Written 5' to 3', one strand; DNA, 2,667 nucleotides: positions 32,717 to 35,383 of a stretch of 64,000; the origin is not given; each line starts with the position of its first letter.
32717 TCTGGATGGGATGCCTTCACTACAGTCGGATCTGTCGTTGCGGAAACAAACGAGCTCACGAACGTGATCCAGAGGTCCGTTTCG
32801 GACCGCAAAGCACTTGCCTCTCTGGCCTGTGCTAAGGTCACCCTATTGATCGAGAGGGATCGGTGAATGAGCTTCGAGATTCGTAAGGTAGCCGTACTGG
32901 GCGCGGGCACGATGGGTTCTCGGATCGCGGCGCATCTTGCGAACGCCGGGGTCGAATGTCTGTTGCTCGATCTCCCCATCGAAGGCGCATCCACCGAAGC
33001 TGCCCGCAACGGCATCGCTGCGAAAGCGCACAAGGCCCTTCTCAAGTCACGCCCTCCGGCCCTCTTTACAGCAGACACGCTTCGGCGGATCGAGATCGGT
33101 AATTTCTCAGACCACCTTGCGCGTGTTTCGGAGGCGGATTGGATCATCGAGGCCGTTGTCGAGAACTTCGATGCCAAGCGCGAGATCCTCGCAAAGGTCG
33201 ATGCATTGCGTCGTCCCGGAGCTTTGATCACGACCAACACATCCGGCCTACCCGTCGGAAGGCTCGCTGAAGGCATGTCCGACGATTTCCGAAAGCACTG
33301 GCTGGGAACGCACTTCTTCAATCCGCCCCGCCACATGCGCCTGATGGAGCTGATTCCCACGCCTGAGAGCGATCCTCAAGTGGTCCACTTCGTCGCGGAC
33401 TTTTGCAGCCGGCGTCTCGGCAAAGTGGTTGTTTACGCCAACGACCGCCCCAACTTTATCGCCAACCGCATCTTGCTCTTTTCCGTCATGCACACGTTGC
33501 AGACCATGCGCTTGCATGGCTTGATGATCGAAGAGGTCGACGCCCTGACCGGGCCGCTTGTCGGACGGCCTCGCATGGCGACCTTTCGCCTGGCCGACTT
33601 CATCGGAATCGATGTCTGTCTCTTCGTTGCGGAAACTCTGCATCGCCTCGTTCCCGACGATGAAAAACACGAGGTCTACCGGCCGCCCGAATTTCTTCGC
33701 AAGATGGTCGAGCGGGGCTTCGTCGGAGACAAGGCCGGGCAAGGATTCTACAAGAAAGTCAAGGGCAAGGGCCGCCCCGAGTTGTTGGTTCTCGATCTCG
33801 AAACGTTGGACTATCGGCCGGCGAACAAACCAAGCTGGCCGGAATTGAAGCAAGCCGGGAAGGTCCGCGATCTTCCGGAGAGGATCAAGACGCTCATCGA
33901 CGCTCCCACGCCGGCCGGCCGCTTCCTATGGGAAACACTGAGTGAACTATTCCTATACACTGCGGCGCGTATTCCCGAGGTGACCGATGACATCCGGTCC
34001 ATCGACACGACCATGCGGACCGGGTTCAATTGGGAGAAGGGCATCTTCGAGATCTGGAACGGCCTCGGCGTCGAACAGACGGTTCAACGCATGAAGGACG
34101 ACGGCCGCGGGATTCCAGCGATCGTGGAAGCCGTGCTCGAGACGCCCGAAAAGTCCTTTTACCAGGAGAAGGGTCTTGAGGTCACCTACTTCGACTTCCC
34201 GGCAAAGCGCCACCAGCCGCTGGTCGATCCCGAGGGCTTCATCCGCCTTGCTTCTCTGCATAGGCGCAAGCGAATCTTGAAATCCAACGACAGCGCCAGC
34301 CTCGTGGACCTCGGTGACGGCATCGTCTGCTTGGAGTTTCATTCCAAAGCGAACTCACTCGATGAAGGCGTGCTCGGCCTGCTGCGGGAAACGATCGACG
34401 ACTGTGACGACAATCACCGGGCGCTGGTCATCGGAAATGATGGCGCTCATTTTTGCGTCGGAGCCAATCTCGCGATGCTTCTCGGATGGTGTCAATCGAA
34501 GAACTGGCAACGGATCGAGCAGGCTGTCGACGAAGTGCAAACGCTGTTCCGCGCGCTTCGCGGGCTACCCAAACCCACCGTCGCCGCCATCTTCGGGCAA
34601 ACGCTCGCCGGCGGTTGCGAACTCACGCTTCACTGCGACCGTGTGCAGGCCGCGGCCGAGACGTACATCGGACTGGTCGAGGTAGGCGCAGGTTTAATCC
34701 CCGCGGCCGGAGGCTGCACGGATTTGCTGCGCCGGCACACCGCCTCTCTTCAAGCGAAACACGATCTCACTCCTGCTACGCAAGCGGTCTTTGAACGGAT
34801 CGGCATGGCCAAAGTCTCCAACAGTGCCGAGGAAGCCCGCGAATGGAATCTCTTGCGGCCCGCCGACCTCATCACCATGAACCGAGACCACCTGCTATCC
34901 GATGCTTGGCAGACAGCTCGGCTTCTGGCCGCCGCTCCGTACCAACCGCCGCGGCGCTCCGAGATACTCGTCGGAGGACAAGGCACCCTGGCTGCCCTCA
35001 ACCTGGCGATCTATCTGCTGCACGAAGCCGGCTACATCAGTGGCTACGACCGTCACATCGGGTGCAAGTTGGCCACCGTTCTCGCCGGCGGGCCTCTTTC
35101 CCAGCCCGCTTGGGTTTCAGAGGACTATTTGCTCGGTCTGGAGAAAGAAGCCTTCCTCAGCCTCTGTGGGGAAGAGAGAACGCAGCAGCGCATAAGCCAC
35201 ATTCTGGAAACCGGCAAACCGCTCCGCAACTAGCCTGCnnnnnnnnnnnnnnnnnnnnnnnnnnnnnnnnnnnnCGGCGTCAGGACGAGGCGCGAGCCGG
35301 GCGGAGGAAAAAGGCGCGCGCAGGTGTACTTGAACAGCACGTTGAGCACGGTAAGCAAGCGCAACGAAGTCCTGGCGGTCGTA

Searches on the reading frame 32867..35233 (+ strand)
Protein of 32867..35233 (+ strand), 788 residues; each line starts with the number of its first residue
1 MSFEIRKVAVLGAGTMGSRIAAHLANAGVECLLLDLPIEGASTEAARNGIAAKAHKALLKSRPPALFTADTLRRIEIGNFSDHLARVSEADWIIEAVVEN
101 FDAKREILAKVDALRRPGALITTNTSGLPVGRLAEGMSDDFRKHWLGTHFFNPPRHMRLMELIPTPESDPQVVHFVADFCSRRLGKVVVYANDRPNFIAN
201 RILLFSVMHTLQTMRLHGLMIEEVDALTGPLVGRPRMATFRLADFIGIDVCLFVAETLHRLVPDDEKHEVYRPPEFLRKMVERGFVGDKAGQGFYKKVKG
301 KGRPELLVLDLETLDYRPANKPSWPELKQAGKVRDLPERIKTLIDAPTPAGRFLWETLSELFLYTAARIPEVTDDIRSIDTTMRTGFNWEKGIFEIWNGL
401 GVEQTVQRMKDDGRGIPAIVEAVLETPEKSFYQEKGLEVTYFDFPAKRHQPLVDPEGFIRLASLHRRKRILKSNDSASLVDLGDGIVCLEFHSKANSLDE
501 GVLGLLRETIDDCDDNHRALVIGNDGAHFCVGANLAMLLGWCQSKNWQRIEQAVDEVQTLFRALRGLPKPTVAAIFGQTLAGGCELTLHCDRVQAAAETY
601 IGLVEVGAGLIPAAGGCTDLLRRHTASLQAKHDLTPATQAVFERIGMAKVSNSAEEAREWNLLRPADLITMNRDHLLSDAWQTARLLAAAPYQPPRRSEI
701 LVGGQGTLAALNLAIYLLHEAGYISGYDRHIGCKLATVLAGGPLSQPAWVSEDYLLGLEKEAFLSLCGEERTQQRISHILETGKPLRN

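Call 44: search_protein_families(library=pfam, proteins=[window:32867-35233:+], max_evalue=0.00001)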
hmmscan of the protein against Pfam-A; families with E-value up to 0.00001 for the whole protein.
window:32867-35233:+ (788 aa): 4 families
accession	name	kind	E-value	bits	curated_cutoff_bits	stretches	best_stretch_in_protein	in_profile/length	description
PF02737.24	3HCDH_N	-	1.6e-43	149.1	22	1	7-193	1-179/180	3-hydroxyacyl-CoA dehydrogenase, NAD binding domain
PF00725.27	3HCDH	-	3.9e-18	66.2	22.1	1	197-296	2-96/97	3-hydroxyacyl-CoA dehydrogenase, C-terminal domain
PF00378.25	ECH_1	-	2.1e-16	60.5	27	1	486-623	6-143/251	Enoyl-CoA hydratase/isomerase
PF16113.10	ECH_2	-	9.5e-11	42.2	27.2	1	486-622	3-141/335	Enoyl-CoA hydratase/isomerase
